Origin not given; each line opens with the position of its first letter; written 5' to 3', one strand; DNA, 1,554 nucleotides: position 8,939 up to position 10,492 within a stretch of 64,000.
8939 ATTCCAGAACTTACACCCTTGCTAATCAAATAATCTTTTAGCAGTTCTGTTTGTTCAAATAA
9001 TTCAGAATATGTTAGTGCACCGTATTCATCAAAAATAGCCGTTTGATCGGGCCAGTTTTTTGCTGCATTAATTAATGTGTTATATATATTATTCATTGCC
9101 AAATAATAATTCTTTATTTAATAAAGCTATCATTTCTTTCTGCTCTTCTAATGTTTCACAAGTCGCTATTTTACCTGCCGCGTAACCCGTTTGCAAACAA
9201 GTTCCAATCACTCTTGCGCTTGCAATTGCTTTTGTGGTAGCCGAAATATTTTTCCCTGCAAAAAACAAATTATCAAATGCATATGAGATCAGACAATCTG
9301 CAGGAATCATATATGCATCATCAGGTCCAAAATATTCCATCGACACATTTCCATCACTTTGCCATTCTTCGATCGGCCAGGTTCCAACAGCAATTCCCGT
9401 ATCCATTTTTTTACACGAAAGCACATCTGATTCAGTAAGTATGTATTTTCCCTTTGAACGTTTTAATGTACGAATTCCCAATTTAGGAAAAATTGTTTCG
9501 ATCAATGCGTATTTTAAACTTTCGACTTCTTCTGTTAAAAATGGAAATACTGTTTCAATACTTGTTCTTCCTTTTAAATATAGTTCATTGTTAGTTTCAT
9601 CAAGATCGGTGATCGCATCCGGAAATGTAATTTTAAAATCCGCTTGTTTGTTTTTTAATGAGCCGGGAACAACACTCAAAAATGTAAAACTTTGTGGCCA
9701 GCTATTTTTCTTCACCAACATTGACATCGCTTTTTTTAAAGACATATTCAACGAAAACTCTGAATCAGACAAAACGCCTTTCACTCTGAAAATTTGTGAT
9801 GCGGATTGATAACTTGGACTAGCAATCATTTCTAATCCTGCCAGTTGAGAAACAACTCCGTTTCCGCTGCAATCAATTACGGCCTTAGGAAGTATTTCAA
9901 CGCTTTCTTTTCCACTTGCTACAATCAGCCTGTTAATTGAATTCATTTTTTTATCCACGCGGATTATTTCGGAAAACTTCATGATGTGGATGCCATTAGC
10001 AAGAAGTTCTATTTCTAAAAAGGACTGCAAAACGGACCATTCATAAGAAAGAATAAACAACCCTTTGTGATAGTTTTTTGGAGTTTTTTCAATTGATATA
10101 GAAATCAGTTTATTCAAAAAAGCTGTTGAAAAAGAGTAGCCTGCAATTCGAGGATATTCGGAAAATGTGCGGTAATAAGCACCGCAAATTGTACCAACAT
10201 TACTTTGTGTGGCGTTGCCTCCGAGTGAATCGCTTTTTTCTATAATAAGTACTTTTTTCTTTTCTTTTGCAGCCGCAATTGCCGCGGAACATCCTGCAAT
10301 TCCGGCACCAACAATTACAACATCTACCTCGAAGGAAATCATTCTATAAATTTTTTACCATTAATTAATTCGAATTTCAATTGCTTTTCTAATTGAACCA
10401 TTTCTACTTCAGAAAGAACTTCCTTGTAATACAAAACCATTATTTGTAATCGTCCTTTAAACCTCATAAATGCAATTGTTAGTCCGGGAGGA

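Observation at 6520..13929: Compact orphan lipid-tailoring cluster: sulfotransferase + acyl-AMP ligase + ACP + HxxxD acyltransferase + FAD oxidoreductase + ABC-2 exporter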

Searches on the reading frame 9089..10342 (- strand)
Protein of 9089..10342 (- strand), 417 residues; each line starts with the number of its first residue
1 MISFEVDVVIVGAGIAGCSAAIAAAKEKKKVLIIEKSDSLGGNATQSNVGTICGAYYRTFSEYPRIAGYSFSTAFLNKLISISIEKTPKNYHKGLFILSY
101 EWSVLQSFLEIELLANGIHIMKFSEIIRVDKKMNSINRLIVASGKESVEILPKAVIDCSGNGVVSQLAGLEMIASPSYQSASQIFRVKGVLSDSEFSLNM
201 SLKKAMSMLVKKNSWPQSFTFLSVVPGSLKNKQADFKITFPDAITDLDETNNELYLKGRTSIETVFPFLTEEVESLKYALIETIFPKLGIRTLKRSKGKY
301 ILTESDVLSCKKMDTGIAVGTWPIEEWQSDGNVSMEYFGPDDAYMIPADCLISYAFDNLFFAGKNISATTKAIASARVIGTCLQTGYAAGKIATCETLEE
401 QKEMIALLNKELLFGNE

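Call 3: search_protein_families(library=pfam, proteins=[window:9089-10342:-], max_evalue=0.01)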
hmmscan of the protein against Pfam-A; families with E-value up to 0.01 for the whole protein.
window:9089-10342:- (417 aa): 13 families
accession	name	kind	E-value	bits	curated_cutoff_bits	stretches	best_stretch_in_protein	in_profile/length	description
PF12831.13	FAD_oxidored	-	4.5e-63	214.4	27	1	7-396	1-397/416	FAD dependent oxidoreductase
PF01266.30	DAO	-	2.4e-13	50.8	27.9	1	7-69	1-66/353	FAD dependent oxidoreductase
PF13450.12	NAD_binding_8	-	4.1e-11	43.4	21.9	1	10-50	1-41/68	NAD(P)-binding Rossmann-like domain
PF00890.30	FAD_binding_2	-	9.1e-11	42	20.4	1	7-54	1-47/414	FAD binding domain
PF07992.20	Pyr_redox_2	-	2.1e-07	31.1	26.1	1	7-145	2-109/291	Pyridine nucleotide-disulphide oxidoreductase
PF01134.28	GIDA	-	8.7e-07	28.8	22.1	1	7-51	1-46/391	Glucose inhibited division protein A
PF03486.20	HI0933_like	-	1.5e-06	28.3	50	1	7-329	2-191/244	HI0933-like protein Rossmann domain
PF01946.23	Thi4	-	1.8e-06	27.8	26.2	1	5-44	17-57/235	Thi4 family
PF05834.18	Lycopene_cycl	-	7.9e-06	25.6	23.4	1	7-186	1-156/380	Lycopene cyclase protein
PF00070.33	Pyr_redox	-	5.2e-05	24.1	22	1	8-44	2-37/82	Pyridine nucleotide-disulphide oxidoreductase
PF01262.27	AlaDh_PNT_C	-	0.0043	17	23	0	7-38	30-61/214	Alanine dehydrogenase/PNT, C-terminal domain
PF13738.12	Pyr_redox_3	-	0.0051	16.5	30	0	9-37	1-30/305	Pyridine nucleotide-disulphide oxidoreductase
PF00996.24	GDI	-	0.0079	15.2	23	0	5-51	4-50/436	GDP dissociation inhibitor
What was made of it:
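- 9089..10342 (-): FAD-dependent oxidoreductase of family PF12831 (417 aa). Reaction unknown. PF12831 214.4 bits (call 3).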

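Call 4: search_protein_families(library=ncbifam, proteins=[window:9089-10342:-], max_evalue=0.01)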
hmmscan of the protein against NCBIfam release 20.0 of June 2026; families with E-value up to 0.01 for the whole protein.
window:9089-10342:- (417 aa): 111 families (the best 25 are shown)
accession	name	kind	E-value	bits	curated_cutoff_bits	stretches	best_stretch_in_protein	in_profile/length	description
NF003585.0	PRK05249.1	equivalog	8.6e-11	41.1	465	1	3-54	4-53/464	Si-specific NAD(P)(+) transhydrogenase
TIGR01813.1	flavo_cyto_c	subfamily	1.2e-09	37.4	285.45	1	7-55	1-49/444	flavocytochrome c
TIGR01350.1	lipoamide_DH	equivalog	5.8e-09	35.2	408.8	1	6-164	2-158/461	dihydrolipoyl dehydrogenase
NF004789.0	PRK06134.1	subfamily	8.8e-09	34.4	747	1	4-48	11-55/581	FAD-dependent oxidoreductase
NF009476.0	PRK12839.1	equivalog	2.2e-08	32.7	940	1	5-47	8-50/572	FAD-dependent oxidoreductase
NF053717.1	VnlPnlRedVprA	equivalog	3.9e-08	32.6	600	1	6-45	7-46/481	vinyl phenol reductase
TIGR02032.1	GG-red-SF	subfamily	6.5e-08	32.6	158.8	1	7-40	2-35/297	geranylgeranyl reductase family protein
NF053556.1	prodigi_MAP_PigB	equivalog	6.8e-08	31.4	850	1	5-48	154-195/659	prodigiosin MAP biosynthesis oxidoreductase PigB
NF009477.0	PRK12843.1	equivalog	7.2e-08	31.3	758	1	5-50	16-61/578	FAD-dependent oxidoreductase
NF005882.1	PRK07843.1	equivalog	8.2e-08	31.1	788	1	5-50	1-46/547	3-oxosteroid 1-dehydrogenase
NF006130.0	PRK08274.1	equivalog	1.3e-07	30.8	369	1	5-47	5-49/467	FAD-dependent tricarballylate dehydrogenase TcuA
NF005512.0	PRK07121.1-5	subfamily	1.3e-07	30.6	812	1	4-47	20-63/489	FAD-binding protein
NF005560.0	PRK07233.1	equivalog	1.5e-07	30.6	252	1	8-59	3-55/435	hypothetical protein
NF033460.1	glycerol3P_ox_II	equivalog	1.8e-07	30.7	460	1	6-55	2-51/361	type 2 glycerol-3-phosphate oxidase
NF005508.0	PRK07121.1-1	equivalog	1.9e-07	30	537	1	3-45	18-60/497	FAD-binding protein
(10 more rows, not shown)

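Call 17: search_solved_structures(query=window:9089-10342:-, max_evalue=0.01)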
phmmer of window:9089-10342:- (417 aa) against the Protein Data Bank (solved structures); distinct sequences matched with E-value up to 0.01: 43.
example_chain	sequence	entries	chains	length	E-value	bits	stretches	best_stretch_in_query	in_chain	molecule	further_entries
1jrz_A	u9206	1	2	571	0.0001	24.5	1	6-47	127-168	FLAVOCYTOCHROME C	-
1jry_A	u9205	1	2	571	0.00011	24.5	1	6-47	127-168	FLAVOCYTOCHROME C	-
1jrx_A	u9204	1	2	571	0.00011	24.5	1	6-47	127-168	FLAVOCYTOCHROME C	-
1lj1_A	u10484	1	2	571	0.00011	24.5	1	6-47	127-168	flavocytochrome c3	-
1e39_A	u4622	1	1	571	0.00011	24.5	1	6-47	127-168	FUMARATE REDUCTASE FLAVOPROTEIN SUBUNIT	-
2b7s_A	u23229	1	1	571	0.00011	24.5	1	6-47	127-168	Fumarate reductase flavoprotein subunit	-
1p2h_A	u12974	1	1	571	0.00011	24.5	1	6-47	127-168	flavocytochrome c3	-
1p2e_A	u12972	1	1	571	0.00011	24.5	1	6-47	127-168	flavocytochrome c3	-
1qjd_A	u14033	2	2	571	0.00011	24.5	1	6-47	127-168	FLAVOCYTOCHROME C3 | Fumarate reductase flavoprotein subunit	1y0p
1m64_A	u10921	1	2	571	0.00011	24.5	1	6-47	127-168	flavocytochrome c3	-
1kss_A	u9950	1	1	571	0.00011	24.5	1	6-47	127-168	flavocytochrome c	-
1ksu_A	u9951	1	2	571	0.00011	24.5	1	6-47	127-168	flavocytochrome c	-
2b7r_A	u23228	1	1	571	0.00011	24.5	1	6-47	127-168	Fumarate reductase flavoprotein subunit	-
1q9i_A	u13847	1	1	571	0.00011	24.5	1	6-47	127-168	flavocytochrome c3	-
8p84_A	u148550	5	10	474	0.00047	22.4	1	3-51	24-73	Monoamine oxidase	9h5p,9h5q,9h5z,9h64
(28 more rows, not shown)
